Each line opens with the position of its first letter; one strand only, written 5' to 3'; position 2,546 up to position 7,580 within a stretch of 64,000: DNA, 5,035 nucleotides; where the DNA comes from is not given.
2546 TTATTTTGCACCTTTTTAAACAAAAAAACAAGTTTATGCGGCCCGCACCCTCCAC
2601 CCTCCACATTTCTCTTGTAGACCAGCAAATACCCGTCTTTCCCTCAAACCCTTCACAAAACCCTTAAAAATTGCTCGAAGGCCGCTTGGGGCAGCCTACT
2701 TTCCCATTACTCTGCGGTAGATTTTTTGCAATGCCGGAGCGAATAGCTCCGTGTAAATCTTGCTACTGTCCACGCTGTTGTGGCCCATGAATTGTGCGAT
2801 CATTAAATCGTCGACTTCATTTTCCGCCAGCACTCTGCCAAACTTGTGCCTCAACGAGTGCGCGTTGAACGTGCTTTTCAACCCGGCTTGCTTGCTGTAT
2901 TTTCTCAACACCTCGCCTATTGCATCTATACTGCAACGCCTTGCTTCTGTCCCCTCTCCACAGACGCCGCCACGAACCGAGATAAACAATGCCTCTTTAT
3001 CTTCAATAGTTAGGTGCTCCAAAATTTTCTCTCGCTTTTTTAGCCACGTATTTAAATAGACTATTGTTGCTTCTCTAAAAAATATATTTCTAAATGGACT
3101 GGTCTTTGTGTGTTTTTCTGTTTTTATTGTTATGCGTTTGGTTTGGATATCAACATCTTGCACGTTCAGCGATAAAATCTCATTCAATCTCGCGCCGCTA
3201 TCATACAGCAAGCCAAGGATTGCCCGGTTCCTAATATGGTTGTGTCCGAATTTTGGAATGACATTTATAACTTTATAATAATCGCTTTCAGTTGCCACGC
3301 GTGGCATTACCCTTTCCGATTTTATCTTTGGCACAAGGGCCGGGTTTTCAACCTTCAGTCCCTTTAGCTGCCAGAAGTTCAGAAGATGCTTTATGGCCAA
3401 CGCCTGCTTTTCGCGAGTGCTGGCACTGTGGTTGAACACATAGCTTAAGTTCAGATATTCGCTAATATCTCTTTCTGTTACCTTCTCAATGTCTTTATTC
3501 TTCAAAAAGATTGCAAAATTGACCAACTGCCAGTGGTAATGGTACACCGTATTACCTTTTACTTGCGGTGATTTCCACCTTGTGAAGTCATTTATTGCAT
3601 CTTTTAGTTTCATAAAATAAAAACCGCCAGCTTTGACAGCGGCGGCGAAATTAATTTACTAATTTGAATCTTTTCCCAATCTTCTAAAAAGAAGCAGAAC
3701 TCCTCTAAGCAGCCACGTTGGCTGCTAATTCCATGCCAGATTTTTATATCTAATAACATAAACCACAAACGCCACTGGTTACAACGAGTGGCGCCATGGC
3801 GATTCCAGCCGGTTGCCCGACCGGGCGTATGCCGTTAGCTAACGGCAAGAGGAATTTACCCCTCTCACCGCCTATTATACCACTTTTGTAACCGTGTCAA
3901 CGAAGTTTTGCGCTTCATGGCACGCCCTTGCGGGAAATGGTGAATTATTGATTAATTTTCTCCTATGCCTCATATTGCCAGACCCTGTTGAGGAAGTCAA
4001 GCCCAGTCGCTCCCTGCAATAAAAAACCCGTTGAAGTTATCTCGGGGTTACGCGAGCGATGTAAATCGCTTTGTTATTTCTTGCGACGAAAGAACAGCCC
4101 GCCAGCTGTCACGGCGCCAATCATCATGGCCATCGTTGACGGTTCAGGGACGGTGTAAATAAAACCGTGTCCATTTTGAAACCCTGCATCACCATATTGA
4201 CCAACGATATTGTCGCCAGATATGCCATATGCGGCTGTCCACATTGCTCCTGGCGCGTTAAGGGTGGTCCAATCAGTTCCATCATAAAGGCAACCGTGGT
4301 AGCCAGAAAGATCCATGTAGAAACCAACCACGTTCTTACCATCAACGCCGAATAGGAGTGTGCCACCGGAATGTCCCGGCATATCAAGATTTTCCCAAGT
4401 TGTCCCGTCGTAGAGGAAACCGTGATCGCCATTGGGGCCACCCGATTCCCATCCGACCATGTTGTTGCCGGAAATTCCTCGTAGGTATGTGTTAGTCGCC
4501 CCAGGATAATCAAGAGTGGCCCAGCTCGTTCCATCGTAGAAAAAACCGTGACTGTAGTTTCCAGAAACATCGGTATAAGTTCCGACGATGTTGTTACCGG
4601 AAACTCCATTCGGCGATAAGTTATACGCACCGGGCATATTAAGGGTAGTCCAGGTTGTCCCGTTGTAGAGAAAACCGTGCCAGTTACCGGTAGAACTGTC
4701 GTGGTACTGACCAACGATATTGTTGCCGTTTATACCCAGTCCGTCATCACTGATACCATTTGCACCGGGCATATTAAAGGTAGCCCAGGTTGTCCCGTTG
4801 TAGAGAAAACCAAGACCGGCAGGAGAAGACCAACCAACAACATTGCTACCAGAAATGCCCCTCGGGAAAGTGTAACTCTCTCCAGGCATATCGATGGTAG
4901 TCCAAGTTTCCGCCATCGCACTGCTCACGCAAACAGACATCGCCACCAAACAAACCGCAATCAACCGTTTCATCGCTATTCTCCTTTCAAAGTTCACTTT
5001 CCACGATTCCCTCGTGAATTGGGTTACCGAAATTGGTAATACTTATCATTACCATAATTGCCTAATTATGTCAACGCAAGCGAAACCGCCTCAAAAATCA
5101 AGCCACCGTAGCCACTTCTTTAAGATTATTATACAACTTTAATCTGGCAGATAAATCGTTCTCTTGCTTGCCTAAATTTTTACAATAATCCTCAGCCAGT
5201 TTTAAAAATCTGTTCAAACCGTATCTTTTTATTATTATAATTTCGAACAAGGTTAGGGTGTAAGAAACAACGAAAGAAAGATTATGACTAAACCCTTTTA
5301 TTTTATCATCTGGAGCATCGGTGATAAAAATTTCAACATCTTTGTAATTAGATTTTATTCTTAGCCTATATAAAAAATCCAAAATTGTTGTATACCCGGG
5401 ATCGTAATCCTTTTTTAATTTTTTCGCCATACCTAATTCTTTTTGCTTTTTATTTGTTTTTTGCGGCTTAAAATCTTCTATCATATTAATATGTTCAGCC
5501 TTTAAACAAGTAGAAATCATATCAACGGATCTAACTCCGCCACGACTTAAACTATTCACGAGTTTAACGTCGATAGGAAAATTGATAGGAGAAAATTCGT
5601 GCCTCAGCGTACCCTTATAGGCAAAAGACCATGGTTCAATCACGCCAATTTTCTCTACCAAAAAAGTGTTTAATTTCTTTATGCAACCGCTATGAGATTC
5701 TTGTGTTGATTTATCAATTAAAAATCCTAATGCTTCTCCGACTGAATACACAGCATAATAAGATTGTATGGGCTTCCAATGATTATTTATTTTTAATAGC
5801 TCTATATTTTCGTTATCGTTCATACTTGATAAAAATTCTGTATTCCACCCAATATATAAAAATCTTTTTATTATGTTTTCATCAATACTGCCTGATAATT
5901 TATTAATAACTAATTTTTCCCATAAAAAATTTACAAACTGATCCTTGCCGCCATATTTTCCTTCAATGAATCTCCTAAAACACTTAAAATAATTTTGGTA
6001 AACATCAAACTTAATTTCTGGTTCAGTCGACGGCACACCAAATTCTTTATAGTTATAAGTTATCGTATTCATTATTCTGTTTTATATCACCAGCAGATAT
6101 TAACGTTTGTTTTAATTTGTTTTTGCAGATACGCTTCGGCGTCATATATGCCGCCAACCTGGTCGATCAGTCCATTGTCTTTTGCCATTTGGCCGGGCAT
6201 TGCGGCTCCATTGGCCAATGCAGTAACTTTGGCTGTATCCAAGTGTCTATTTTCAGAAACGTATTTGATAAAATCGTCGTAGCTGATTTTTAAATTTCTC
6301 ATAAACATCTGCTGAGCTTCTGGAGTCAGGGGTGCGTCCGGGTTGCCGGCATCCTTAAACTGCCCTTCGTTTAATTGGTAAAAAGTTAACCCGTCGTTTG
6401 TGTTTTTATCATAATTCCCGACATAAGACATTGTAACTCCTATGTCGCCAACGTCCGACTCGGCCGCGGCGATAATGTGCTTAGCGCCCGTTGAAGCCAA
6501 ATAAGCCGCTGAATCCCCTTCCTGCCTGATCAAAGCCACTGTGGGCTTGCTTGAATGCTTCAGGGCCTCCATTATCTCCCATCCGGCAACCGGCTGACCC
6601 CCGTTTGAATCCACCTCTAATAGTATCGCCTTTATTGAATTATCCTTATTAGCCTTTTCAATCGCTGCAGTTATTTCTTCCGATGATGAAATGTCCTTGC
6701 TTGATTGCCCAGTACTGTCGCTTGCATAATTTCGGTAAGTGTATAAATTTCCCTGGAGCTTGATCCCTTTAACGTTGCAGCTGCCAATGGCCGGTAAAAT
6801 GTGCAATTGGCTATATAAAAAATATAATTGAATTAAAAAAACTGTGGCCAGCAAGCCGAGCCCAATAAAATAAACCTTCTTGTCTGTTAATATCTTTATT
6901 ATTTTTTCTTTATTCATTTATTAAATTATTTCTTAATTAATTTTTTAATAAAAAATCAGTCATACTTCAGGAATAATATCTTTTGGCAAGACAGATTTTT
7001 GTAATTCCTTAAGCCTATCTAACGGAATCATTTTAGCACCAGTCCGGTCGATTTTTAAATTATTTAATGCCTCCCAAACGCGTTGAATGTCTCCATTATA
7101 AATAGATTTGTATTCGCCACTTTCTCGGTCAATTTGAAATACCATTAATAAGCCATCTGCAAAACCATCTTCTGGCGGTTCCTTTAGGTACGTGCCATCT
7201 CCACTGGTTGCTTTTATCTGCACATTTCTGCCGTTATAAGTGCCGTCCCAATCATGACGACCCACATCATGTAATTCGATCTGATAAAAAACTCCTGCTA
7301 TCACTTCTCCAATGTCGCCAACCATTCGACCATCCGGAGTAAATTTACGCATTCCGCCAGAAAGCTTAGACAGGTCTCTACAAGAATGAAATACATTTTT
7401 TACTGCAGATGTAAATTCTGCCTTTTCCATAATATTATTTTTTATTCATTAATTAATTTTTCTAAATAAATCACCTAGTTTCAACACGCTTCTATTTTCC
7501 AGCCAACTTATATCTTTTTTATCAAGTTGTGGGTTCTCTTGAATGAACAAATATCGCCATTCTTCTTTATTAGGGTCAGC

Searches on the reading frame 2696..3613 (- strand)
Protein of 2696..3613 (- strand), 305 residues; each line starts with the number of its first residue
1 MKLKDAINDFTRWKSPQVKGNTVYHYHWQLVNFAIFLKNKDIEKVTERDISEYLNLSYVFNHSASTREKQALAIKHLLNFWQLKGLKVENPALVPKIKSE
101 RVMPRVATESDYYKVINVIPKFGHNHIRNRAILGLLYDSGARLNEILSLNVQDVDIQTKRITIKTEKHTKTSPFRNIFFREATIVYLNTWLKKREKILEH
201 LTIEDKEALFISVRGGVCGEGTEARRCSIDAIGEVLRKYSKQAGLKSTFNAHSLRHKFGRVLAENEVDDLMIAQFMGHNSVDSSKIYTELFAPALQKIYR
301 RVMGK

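Call 7: search_protein_families(library=pfam, max_evalue=0.001, proteins=[window:2696-3613:-])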
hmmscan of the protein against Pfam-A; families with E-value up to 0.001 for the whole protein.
window:2696-3613:- (305 aa): 1 family
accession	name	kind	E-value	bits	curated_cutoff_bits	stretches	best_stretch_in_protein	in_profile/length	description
PF00589.27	Phage_integrase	-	7.9e-30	104.3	27.1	1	109-290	5-168/172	Phage integrase family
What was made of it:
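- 2696..4005 (-): Conserved right-end module: ~390 bp plus the tyrosine integrase (2696-3613). PF00589 at 8e-30 (call 7).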

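Call 9: search_protein_families(library=phrogs, max_evalue=0.01, proteins=[window:2696-3613:-])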
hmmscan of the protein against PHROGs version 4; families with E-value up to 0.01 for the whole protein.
window:2696-3613:- (305 aa): 6 families
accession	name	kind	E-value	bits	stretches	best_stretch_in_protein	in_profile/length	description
phrog_1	-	integration and excision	2.2e-34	120.7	1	3-298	166-443/611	integrase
phrog_216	-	integration and excision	6.4e-29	102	1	71-301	19-235/301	integrase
phrog_24633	-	unknown function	3.8e-06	27.3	0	247-304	216-272/367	-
phrog_5127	-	integration and excision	7.9e-05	23.3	1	36-280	130-323/355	integrase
phrog_7685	-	integration and excision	0.00085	19.9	1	228-289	160-222/240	integrase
phrog_9208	-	integration and excision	0.0011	19.9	0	247-289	186-228/241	integrase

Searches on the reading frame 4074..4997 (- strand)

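Call 7: search_protein_families(library=pfam, max_evalue=0.001, proteins=[window:4074-4997:-])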
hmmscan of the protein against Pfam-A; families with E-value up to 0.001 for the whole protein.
window:4074-4997:- (307 aa): 1 family
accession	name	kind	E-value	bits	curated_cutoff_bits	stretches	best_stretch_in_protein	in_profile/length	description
PF07589.16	PEP-CTERM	-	7.2e-05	23.1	20.7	1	282-306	1-24/24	PEP-CTERM motif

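Call 9: search_protein_families(library=phrogs, max_evalue=0.01, proteins=[window:4074-4997:-])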
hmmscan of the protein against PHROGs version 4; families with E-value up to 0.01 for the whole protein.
window:4074-4997:- (307 aa): 0 families

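Call 100: search_protein_families(library=padloc, max_evalue=0.001, proteins=[window:4074-4997:-])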
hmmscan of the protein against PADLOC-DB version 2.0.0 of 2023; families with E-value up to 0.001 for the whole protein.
window:4074-4997:- (307 aa): 0 families

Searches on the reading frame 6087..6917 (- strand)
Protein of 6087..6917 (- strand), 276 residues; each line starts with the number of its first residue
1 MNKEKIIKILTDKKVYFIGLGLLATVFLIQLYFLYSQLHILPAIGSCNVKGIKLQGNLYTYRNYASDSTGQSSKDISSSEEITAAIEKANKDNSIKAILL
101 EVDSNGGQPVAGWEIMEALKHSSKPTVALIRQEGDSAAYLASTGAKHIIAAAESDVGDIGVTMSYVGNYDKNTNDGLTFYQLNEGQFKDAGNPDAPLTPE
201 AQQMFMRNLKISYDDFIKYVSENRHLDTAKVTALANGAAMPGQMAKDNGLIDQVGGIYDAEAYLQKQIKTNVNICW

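Call 7: search_protein_families(library=pfam, max_evalue=0.001, proteins=[window:6087-6917:-])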
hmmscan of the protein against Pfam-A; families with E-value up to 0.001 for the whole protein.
window:6087-6917:- (276 aa): 3 families
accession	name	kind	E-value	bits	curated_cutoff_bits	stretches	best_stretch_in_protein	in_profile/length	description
PF01343.23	Peptidase_S49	-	4.2e-29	101.9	24.9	1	119-268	2-151/154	Peptidase family S49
PF25145.1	NfeD1b_N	-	9.6e-07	29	40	1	82-164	19-100/189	NfeD1b, N-terminal domain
PF00574.28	CLP_protease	-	8.3e-05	23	20.2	0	77-131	28-81/182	Clp protease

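Call 9: search_protein_families(library=phrogs, max_evalue=0.01, proteins=[window:6087-6917:-])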
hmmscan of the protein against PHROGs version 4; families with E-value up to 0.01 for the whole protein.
window:6087-6917:- (276 aa): 6 families
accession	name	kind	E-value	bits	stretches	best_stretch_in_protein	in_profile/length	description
phrog_53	-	head and packaging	1.2e-38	134.6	1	52-273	79-297/583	head maturation protease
phrog_33023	-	unknown function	1e-17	65.1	1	40-257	61-277/507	-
phrog_4759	-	unknown function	5.2e-07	30.6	1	76-170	104-200/209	-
phrog_21683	-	unknown function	7.5e-06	26.2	1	78-162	20-105/337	-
phrog_11747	-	unknown function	0.0015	18.7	1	81-159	48-127/290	-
phrog_23753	-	head and packaging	0.0067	17.1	1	52-151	4-98/298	head maturation protease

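Call 100: search_protein_families(library=padloc, max_evalue=0.001, proteins=[window:6087-6917:-])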
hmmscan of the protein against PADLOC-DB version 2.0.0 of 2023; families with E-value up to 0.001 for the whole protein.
window:6087-6917:- (276 aa): 0 families

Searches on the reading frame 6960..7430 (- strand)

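Call 7: search_protein_families(library=pfam, max_evalue=0.001, proteins=[window:6960-7430:-])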
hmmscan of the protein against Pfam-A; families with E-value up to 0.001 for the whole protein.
window:6960-7430:- (156 aa): 1 family
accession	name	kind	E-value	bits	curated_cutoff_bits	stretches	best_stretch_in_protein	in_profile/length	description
PF22522.2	DUF6998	-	3.9e-30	105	27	1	13-151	3-134/136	Family of unknown function (DUF6998)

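Call 9: search_protein_families(library=phrogs, max_evalue=0.01, proteins=[window:6960-7430:-])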
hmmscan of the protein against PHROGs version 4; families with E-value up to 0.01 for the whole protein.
window:6960-7430:- (156 aa): 1 family
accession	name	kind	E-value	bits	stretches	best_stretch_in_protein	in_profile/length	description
phrog_35225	-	unknown function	8.8e-20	72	1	9-155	12-153/155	-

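Call 100: search_protein_families(library=padloc, max_evalue=0.001, proteins=[window:6960-7430:-])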
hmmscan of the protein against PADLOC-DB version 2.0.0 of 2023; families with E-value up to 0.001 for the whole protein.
window:6960-7430:- (156 aa): 0 families
